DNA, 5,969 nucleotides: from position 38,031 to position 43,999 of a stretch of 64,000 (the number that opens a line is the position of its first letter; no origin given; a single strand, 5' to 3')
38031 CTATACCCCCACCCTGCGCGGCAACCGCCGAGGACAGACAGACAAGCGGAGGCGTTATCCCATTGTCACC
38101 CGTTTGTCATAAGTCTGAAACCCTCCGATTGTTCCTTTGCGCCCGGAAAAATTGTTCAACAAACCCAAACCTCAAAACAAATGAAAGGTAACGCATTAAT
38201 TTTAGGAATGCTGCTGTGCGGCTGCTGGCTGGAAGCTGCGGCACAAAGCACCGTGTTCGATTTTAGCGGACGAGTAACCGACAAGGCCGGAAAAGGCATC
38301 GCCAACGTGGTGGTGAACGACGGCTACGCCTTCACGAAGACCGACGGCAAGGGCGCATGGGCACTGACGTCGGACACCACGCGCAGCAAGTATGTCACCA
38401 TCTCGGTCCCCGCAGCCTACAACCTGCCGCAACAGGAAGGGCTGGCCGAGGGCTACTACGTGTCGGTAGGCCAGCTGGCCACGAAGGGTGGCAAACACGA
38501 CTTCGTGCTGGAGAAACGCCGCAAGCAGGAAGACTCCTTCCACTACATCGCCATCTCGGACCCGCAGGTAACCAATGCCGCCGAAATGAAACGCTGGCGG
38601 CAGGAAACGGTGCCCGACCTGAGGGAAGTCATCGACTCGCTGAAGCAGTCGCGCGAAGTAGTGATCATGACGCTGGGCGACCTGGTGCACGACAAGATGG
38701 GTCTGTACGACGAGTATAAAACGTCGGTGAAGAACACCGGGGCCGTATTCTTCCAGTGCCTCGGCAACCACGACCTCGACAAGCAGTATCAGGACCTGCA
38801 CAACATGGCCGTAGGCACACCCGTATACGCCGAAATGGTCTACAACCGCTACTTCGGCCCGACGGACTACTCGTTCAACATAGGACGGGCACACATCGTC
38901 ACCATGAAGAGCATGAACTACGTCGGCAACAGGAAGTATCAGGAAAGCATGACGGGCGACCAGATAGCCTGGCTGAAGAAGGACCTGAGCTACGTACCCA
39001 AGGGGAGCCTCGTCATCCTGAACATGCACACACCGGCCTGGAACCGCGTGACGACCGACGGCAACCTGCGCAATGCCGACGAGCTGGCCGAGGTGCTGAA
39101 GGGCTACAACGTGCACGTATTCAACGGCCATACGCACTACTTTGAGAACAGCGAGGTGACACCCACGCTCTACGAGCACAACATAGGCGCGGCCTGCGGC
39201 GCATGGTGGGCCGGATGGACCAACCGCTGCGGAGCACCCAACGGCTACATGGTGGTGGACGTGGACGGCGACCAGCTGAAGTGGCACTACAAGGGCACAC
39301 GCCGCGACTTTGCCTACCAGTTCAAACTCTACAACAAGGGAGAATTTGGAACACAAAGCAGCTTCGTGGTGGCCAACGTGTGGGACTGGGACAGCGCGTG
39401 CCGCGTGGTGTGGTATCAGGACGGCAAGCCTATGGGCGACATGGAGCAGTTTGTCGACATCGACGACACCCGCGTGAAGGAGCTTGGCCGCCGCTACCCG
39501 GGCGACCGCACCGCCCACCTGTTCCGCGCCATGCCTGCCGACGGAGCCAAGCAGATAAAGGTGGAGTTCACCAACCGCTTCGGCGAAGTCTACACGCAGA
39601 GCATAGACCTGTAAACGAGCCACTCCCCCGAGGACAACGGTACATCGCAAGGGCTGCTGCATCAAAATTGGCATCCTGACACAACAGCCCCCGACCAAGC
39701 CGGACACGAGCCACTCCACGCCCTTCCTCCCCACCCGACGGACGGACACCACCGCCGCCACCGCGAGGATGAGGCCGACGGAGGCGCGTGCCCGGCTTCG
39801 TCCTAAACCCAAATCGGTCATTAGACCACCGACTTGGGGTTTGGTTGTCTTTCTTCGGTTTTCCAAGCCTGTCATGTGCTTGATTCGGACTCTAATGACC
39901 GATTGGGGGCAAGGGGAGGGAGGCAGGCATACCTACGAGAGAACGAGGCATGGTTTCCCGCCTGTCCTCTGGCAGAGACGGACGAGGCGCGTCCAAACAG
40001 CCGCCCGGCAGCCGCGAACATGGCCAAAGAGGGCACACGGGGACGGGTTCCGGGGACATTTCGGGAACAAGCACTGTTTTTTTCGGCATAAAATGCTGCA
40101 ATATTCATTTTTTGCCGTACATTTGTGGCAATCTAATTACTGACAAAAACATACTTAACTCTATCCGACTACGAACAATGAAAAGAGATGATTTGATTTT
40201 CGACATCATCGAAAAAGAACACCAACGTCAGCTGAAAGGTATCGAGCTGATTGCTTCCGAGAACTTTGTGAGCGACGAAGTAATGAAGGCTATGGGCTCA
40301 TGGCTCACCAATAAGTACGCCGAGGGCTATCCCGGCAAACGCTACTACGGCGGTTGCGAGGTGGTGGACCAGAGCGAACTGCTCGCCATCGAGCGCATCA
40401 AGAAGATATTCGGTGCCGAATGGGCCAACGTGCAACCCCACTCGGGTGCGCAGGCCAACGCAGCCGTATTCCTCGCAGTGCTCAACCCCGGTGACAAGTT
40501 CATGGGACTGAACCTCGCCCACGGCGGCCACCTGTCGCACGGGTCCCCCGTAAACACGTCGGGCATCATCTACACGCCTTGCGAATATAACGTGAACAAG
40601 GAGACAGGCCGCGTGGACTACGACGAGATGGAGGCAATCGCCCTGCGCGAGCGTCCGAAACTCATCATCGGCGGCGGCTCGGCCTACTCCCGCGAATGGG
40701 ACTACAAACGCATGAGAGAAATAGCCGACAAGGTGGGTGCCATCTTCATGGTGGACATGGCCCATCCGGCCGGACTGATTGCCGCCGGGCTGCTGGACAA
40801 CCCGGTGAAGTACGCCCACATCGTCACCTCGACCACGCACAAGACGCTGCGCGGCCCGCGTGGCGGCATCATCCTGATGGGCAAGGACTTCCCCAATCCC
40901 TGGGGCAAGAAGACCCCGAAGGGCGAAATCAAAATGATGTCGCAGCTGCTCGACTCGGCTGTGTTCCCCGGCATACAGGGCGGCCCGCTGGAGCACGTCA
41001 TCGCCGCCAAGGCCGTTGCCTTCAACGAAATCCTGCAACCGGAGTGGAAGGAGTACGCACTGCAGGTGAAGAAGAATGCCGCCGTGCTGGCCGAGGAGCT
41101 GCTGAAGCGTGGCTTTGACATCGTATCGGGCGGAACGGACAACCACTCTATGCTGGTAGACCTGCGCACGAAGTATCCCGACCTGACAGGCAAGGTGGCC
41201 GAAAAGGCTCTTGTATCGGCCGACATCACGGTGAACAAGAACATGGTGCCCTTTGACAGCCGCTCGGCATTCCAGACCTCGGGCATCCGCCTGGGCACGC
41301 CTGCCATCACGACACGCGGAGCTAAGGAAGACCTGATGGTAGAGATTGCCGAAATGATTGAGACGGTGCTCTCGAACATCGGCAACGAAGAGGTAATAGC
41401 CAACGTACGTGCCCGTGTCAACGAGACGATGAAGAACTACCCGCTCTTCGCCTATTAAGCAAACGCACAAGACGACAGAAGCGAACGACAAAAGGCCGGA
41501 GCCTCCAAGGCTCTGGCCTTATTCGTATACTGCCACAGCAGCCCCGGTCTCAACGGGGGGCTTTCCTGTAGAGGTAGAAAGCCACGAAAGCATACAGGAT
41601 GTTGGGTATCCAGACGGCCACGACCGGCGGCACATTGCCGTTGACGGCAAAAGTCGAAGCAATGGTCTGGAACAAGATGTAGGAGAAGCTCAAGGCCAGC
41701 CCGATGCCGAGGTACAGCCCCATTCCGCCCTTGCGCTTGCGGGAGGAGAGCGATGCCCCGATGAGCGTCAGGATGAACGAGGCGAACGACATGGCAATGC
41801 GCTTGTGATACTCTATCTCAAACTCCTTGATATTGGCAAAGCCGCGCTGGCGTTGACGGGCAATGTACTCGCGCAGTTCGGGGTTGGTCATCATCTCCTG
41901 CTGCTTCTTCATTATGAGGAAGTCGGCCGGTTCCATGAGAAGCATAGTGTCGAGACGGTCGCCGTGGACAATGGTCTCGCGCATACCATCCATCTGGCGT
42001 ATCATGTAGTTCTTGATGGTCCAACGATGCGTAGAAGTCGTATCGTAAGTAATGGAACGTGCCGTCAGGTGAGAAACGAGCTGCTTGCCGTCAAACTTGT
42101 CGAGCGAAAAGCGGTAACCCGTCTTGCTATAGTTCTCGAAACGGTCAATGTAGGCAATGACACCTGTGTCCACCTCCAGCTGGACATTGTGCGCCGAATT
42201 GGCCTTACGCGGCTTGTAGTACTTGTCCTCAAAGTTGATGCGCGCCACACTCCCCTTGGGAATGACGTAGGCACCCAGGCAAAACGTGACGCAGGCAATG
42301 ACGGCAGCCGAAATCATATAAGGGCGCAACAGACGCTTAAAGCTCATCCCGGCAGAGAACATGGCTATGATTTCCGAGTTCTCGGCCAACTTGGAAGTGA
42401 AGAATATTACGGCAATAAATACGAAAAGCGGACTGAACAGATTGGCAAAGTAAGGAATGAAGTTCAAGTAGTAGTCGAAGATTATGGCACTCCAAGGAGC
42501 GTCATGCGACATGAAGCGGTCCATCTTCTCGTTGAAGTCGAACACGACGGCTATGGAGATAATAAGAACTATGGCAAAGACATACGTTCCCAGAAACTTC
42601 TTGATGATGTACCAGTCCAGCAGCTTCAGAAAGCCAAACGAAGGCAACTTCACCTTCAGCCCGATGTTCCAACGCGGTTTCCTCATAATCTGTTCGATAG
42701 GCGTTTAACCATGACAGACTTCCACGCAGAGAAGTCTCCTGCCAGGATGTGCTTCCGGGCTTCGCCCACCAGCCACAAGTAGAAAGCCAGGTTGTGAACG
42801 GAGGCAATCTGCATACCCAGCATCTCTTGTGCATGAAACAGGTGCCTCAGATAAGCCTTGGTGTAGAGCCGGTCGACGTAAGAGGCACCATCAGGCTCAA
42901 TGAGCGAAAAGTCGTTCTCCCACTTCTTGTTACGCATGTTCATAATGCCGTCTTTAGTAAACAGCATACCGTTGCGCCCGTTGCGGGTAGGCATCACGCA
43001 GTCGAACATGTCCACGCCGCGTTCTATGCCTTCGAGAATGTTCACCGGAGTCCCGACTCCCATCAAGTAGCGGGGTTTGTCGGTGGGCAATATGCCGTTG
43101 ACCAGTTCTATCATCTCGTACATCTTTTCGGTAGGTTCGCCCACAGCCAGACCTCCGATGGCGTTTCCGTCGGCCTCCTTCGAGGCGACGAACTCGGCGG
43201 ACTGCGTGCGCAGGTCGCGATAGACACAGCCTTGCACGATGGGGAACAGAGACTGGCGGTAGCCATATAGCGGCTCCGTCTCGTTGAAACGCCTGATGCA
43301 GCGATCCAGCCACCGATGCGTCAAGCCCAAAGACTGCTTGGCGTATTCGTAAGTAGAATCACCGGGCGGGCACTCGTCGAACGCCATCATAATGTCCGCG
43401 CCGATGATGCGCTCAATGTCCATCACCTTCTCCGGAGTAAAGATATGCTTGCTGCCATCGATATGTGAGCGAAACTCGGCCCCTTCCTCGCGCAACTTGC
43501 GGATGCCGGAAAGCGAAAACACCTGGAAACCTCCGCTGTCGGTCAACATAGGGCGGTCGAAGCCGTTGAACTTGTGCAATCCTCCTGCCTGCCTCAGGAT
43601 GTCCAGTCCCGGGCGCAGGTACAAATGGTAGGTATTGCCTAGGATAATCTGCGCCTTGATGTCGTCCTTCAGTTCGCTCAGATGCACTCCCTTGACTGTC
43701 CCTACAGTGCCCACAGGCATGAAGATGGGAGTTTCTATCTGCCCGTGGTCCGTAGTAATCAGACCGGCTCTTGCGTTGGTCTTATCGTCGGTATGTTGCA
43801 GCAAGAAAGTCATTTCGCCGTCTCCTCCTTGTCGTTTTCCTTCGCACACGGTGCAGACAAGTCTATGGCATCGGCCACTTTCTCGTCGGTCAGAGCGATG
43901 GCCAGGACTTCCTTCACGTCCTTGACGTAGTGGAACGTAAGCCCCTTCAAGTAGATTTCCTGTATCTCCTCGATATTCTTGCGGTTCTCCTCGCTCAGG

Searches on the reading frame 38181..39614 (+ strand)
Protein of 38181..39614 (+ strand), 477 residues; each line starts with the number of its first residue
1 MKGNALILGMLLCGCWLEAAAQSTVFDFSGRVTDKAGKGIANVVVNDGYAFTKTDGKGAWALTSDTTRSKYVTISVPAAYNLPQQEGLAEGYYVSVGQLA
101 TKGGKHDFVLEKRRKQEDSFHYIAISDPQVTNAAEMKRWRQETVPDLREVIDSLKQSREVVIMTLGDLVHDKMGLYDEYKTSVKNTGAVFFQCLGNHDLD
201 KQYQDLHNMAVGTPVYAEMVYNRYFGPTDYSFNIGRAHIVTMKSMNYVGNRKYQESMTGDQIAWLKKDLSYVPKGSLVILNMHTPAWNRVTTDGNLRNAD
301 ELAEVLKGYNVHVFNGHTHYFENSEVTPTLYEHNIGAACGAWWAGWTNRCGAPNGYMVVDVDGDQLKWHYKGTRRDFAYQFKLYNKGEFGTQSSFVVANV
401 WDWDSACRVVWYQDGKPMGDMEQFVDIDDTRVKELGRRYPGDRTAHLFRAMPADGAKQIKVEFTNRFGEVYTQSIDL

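Call 8: search_protein_families(library=pfam, proteins=[window:38181-39614:+])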
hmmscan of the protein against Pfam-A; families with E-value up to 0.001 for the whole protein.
window:38181-39614:+ (477 aa): 3 families
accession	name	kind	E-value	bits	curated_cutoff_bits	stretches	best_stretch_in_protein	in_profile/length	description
PF16370.11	MetallophosC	-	5.6e-45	153.9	29.7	1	332-471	1-168/168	C terminal of Calcineurin-like phosphoesterase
PF16371.11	MetallophosN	-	3.2e-24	85.4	35.6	1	30-110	1-77/77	N terminal of Calcineurin-like phosphoesterase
PF00149.33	Metallophos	-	4.3e-11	44.1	21.5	1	123-320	4-190/191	Calcineurin-like phosphoesterase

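Call 28: find_encoding_contigs(protein=window:38181-39614:+, flank=2000, max_places=10)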
Protein window:38181-39614:+ (477 aa): 23 contigs read that carry it; 9 places shown.
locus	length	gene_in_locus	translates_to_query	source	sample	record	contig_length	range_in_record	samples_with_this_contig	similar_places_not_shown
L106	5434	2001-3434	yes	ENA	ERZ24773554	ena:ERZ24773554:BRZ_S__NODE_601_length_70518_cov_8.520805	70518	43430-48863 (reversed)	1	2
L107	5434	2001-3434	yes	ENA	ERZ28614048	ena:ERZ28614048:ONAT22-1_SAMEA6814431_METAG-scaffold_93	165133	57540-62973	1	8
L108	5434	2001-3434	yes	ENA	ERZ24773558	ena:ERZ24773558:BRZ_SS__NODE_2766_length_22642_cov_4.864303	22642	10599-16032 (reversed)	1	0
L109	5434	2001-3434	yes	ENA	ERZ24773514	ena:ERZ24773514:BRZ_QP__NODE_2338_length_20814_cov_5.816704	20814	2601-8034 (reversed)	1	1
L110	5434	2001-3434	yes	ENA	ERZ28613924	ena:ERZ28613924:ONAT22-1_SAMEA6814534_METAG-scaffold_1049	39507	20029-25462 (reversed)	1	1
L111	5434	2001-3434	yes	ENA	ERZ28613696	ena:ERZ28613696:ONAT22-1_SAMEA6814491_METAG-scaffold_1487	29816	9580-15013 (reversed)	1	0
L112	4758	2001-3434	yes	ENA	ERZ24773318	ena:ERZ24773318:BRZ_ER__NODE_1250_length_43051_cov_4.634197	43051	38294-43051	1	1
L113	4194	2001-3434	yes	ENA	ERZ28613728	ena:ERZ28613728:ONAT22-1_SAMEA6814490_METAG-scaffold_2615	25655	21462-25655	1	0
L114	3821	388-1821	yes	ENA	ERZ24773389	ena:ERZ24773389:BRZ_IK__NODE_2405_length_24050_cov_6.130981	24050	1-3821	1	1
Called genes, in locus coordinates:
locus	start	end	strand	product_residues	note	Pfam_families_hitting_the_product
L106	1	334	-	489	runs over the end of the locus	PF12984:DUF3868 (weak)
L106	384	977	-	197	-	PF12099:DUF3575, PF03797:Autotransporter (weak)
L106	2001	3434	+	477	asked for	PF16371:MetallophosN, PF00149:Metallophos, PF16370:MetallophosC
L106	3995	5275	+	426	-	PF00464:SHMT, PF01212:Beta_elim_lyase (faint), PF00155:Aminotran_1_2 (weak)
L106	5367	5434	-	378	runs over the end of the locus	PF03739:LptF_LptG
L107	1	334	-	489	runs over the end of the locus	PF12984:DUF3868 (weak)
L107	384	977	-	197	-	PF12099:DUF3575, PF03797:Autotransporter (weak)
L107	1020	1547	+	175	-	-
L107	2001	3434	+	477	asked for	PF16371:MetallophosN, PF00149:Metallophos, PF16370:MetallophosC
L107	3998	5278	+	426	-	PF00464:SHMT, PF01212:Beta_elim_lyase (faint), PF00155:Aminotran_1_2 (weak)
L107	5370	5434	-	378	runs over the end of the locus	PF03739:LptF_LptG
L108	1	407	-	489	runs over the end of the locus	PF12984:DUF3868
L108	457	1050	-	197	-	PF12099:DUF3575, PF03797:Autotransporter (weak)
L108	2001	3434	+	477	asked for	PF16371:MetallophosN, PF00149:Metallophos, PF16370:MetallophosC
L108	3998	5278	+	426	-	PF00464:SHMT, PF01212:Beta_elim_lyase (faint), PF00155:Aminotran_1_2 (weak)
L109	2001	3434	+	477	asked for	PF16371:MetallophosN, PF00149:Metallophos, PF16370:MetallophosC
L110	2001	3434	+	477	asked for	PF16371:MetallophosN, PF00149:Metallophos, PF16370:MetallophosC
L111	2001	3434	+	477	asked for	PF16371:MetallophosN, PF00149:Metallophos, PF16370:MetallophosC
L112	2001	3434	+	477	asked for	PF16371:MetallophosN, PF00149:Metallophos, PF16370:MetallophosC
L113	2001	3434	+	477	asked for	PF16371:MetallophosN, PF00149:Metallophos, PF16370:MetallophosC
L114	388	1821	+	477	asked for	PF16371:MetallophosN, PF00149:Metallophos, PF16370:MetallophosC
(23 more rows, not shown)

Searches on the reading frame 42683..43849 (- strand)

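Call 38: search_protein_families(library=pfam, proteins=[window:42683-43849:-], max_evalue=0.00001)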
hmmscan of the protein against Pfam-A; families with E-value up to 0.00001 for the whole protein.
window:42683-43849:- (388 aa): 1 family
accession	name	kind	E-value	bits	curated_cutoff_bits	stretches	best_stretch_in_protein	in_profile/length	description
PF01702.25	TGT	-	3.6e-152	507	26.3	1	25-383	2-354/357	Queuine tRNA-ribosyltransferase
